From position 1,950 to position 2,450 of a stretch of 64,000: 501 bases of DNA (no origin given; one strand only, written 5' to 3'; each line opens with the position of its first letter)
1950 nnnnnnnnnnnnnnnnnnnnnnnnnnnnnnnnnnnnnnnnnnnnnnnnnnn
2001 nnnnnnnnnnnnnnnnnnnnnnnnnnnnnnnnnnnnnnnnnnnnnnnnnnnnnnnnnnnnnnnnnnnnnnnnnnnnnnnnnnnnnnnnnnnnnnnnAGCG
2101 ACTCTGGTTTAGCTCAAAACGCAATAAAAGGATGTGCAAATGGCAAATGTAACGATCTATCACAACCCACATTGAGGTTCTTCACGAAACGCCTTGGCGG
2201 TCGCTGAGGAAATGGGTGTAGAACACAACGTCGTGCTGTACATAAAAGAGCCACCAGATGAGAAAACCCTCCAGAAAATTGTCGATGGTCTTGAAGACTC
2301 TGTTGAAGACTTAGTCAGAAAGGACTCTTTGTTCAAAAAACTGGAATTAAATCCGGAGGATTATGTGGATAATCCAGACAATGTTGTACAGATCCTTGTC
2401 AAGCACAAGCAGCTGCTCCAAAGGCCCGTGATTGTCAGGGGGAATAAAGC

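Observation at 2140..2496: Hidden selenoprotein: ArsC-type reductase with UGA at the catalytic cysteine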

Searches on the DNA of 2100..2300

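Call 49: search_rna_families(source=window, start=2100, end=2300, threshold=evalue, max_evalue=10)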
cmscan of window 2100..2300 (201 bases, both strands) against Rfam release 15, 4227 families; matches with E-value up to 10: 2.
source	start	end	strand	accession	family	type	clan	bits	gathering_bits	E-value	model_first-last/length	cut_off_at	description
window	2210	2247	+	RF02519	ToxI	Gene; antitoxin;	-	13.5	50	4.8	1-34/34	no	ToxI antitoxin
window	2182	2231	+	RF01516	v-snoRNA-1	Gene; snRNA; snoRNA; CD-box;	-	11.8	75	4.2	1-65/65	no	Human herpesvirus 1 small nucleolar RNA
